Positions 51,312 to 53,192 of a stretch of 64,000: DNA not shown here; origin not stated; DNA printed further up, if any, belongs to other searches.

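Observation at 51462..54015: Second dockerin/cohesin pair: a CE4 polysaccharide deacetylase docked to a TM-anchored cohesin (locus 2)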

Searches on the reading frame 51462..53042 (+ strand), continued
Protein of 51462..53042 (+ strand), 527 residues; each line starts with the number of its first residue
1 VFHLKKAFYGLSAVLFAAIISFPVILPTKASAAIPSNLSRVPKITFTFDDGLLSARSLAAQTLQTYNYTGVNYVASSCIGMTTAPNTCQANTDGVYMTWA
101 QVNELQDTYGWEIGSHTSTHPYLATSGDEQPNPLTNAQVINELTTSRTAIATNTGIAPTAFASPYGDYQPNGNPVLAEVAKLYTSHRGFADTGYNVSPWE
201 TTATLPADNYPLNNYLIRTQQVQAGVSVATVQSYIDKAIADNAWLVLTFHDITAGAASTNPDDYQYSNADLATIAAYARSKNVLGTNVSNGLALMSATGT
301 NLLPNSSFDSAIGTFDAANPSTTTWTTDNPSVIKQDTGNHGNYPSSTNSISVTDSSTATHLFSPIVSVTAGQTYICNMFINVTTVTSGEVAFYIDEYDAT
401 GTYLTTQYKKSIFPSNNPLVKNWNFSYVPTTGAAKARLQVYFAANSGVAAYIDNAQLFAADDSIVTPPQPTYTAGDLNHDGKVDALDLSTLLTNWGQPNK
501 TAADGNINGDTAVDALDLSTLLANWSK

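Call 16: find_encoding_contigs(protein=P0098, flank=4000, max_places=2)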
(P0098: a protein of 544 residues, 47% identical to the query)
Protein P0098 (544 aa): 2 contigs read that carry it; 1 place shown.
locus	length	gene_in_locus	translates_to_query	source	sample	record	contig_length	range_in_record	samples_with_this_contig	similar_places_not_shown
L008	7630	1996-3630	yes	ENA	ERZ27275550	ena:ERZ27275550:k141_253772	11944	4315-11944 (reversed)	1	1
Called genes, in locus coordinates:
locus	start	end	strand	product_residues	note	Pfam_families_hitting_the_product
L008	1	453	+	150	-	?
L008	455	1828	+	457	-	PF00535:Glycos_transf_2, PF13641:Glyco_tranf_2_3, PF00535:Glycos_transf_2, PF01644:Chitin_synth_1 (faint), PF13641:Glyco_tranf_2_3, PF13506:Glyco_transf_21 (weak), PF03142:Chitin_synth_2 (weak), PF13632:Glyco_trans_2_3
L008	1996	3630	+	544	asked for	PF01522:Polysacc_deac_1, PF00404:Dockerin_1 (weak)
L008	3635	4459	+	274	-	-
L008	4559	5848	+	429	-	PF08245:Mur_ligase_M, PF08353:MurT_C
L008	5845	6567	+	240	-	PF07685:GATase_3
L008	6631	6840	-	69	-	PF00817:IMS (weak)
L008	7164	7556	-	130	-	-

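Call 46: predict_structure(alignment_id=A3)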
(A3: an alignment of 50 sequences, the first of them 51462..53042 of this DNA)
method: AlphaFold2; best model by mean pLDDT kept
length: 527 residues; sequences in the alignment: 50
mean_pLDDT: 86.8   pTM: 0.78
mean pLDDT of the five models: 86.8, 85.4, 84.8, 84.1, 82.1
residues with pLDDT >= 90: 325; 70-90: 136; 50-70: 36; < 50: 30
segments of 3 or more residues with pLDDT < 50: 1-3, 21-31, 201-210, 466-471
pLDDT, mean of each block of 10 residues (from residue 1): 54 62 45 69 94 98 97 97 94 96 96 95 88 94 97 95 82 86 90 77 45 79 93 96 93 93 93 98 92 80 90 94 96 94 91 97 96 90 90 96 93 73 86 97 95 92 57 72 88 89 83 90 82
secondary structure, 60 per line:
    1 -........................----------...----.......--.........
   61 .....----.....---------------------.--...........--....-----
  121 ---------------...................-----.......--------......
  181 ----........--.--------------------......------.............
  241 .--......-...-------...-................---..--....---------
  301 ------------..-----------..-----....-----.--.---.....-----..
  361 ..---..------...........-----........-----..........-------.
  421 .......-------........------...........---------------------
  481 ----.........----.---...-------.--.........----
elements in order: H2-25 E43-49 H53-65 E70-74 H99-109 E112-115 H136-154 E160-163 H175-180 E185-192 E216-221 H228-241 E244-249 E251-253 E265-267 H268-280 H288-291 E333-336 E349-353 E359-362 E374-384 E390-397 E403-412 E420-427 E435-442 E449-459 H485-493 H515-523

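Call 49: search_protein_families(library=ncbifam, proteins=[window:51462-53042:+], max_evalue=0.1)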
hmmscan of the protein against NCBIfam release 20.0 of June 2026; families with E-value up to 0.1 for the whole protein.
window:51462-53042:+ (527 aa): 6 families
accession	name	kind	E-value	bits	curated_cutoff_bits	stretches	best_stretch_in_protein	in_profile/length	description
NF050820.1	PolSacchBiosHfsH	equivalog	1.3e-11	44.6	400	1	41-194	33-170/249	oligosaccharide deacetylase HfsH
TIGR03938.2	deacetyl_PgaB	equivalog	9.8e-07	27.4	321.9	1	44-119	66-144/621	poly-beta-1,6-N-acetyl-D-glucosamine N-deacetylase PgaB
NF041540.1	dockerin_GC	domain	0.0045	17.3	29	1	475-526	10-64/67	GC-type dockerin domain-anchored protein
TIGR03933.1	PIA_icaB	equivalog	0.0084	15.6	248.35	1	47-177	77-200/245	intercellular adhesin biosynthesis polysaccharide N-deacetylase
TIGR02764.1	spore_ybaN_pdaB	equivalog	0.014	15.1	237.4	1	108-170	56-110/191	polysaccharide deacetylase family sporulation protein PdaB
NF011176.0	PRK14581.1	equivalog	0.031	12.4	1091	1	44-125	109-193/673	poly-beta-1,6-N-acetyl-D-glucosamine N-deacetylase PgaB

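Call 51: fold_search(model_id=the predicted structure, library=pdb)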
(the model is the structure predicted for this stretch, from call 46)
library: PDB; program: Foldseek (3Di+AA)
matches with E <= 10: 1757; with E <= 0.001: 290
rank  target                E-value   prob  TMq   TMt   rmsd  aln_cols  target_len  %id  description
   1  2zew_A                1.7e-09  1.00  0.24  0.77   3.6       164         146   11  Family 16 Cabohydrate Binding Domain Module 1 (released 2008-03-04)
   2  8iqe_C                2.2e-09  1.00  0.21  0.19  12.9       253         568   15  Crystal structure of tetrameric K2-2 TSP (released 2024-02-21)
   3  8iq9_B                2.9e-09  1.00  0.24  0.22  12.2       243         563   15  Crystal structure of trimeric K2-2 TSP in complex with tetrasaccharide and octasaccharide (released 2024-02-21)
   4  2zex_A                4.2e-09  1.00  0.23  0.73   4.3       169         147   12  Family 16 carbohydrate binding module (released 2008-03-04)
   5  8iqe_B                4.4e-09  1.00  0.25  0.24  11.4       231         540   15  Crystal structure of tetrameric K2-2 TSP (released 2024-02-21)
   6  8iqe_A                5.6e-09  1.00  0.23  0.22  11.8       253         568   13  Crystal structure of tetrameric K2-2 TSP (released 2024-02-21)
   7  8iq9_A                7.2e-09  1.00  0.22  0.21  11.3       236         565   16  Crystal structure of trimeric K2-2 TSP in complex with tetrasaccharide and octasaccharide (released 2024-02-21)
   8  8ic1_A                7.6e-09  1.00  0.23  0.25   5.6       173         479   14  endo-alpha-D-arabinanase EndoMA1 D51N mutant from Microbacterium arabinogalactanolyticum in complex with arabinooligos (released 2023-08-16)
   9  2zey_B                1.1e-08  1.00  0.24  0.78   3.7       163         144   12  Family 16 carbohydrate binding module (released 2008-03-04)
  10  8iq5_A                1.1e-08  1.00  0.21  0.20  10.9       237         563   16  Crystal structure of trimeric K2-2 TSP (released 2024-02-21)
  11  8iqe_D                1.1e-08  1.00  0.21  0.20  14.9       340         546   15  Crystal structure of tetrameric K2-2 TSP (released 2024-02-21)
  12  2zey_A                1.2e-08  1.00  0.23  0.73   4.1       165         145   12  Family 16 carbohydrate binding module (released 2008-03-04)
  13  8xmz_A                1.2e-08  1.00  0.22  0.72   4.1       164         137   15  Crystal structure of a novel porphyran-binding carbohydrate binding module (released 2024-01-17)
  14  4d0q                  1.2e-08  1.00  0.22  0.64   5.1       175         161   14  Hyaluronan Binding Module of the Streptococcal Pneumoniae Hyaluronate Lyase (released 2014-08-06)
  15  3oeb_A                1.6e-08  1.00  0.23  0.74   4.1       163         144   12  Crystal structure of the Q121E mutant of C.polysaccharolyticus CBM16-1 bound to mannopentaose (released 2010-08-25)
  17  2y64_A                1.7e-08  1.00  0.23  0.64   4.8       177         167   15  Xylopentaose binding mutated (X-2 L110F) CBM4-2 Carbohydrate Binding Module from a Thermostable Rhodothermus marinus X (released 2012-03-07)
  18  2zew_B                1.9e-08  1.00  0.24  0.78   3.8       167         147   11  Family 16 Cabohydrate Binding Domain Module 1 (released 2008-03-04)
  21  1k42_MODEL_1_A        2.5e-08  1.00  0.23  0.62   4.8       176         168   15  The Solution Structure of the CBM4-2 Carbohydrate Binding Module from a Thermostable Rhodothermus marinus Xyla (released 2002-05-29)
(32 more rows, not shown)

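Call 62: find_encoding_contigs(protein=P0004, flank=3000, max_places=3)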
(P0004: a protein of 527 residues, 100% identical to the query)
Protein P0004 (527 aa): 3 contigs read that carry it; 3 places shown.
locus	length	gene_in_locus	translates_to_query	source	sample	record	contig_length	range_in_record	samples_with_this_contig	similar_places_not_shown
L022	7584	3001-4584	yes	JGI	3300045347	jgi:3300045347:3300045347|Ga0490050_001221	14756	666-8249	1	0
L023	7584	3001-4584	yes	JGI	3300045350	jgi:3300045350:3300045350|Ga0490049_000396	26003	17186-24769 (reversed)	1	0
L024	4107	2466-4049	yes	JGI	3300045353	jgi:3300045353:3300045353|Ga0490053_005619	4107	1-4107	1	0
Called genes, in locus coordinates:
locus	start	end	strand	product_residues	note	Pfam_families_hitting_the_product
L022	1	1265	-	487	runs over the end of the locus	PF12229:PG_binding_4 (faint), PF03734:YkuD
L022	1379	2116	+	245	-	-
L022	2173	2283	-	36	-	PF10685:KGG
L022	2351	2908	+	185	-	-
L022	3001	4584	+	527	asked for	PF01522:Polysacc_deac_1, PF00404:Dockerin_1 (weak)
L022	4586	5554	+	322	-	-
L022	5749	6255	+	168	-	PF05223:MecA_N (faint)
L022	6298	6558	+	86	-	-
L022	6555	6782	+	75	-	-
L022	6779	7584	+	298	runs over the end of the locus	PF02424:ApbE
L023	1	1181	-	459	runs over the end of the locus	PF12229:PG_binding_4 (faint), PF03734:YkuD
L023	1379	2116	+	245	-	-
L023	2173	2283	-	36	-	PF10685:KGG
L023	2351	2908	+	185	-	-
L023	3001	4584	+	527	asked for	PF01522:Polysacc_deac_1, PF00404:Dockerin_1 (weak)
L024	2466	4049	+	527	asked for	PF01522:Polysacc_deac_1, PF00404:Dockerin_1 (weak)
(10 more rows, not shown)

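Call 71: search_solved_structures(query=L008:455-1825:+, max_evalue=0.001)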
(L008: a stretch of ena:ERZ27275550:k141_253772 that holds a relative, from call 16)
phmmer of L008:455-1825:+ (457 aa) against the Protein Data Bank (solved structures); distinct sequences matched with E-value up to 0.001: 20.
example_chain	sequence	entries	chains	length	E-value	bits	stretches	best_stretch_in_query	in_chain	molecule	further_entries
6yv7_B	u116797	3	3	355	1.8e-11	46.9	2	50-105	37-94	Glycosyl transferase, family 2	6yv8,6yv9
6yv7_A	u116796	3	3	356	1.8e-11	46.9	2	50-105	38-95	Glycosyl transferase, family 2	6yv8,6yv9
2z87_A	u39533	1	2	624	1.7e-10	43.7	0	42-104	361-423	Chondroitin synthase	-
2z86_A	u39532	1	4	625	1.7e-10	43.7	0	42-104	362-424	Chondroitin synthase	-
5hea_A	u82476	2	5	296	5.7e-09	38.6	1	55-112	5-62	Putative glycosyltransferase (GalT1)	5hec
5ej1_A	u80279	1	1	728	1.8e-07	33.7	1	50-372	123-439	Putative cellulose synthase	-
4hg6_A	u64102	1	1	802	2.5e-07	33.2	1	50-372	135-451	Cellulose Synthase Subunit A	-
4p00_A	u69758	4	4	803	2.5e-07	33.2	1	50-372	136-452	Cellulose Synthase A subunit | Cellulose Synthase subunit A | Putative cellulose synthase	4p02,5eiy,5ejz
6p61_A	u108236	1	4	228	3.2e-07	32.9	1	54-109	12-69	Glycosyltransferase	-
5tze_C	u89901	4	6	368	6.2e-07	31.9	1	57-111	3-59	Glycosyl transferase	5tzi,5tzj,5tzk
5tz8_A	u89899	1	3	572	1.4e-06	30.8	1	57-111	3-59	Glycosyl transferase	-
7lby_A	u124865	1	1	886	5.7e-05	25.4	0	151-355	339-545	Cellulose synthase catalytic subunit [UDP-forming]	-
9b8v_E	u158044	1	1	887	5.8e-05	25.4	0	151-355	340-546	Cellulose synthase catalytic subunit [UDP-forming]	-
9fmv_A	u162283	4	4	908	6.2e-05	25.3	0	151-355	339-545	Cellulose synthase catalytic subunit [UDP-forming]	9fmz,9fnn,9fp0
3bcv_A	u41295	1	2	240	0.00015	24.1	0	55-105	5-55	Putative glycosyltransferase protein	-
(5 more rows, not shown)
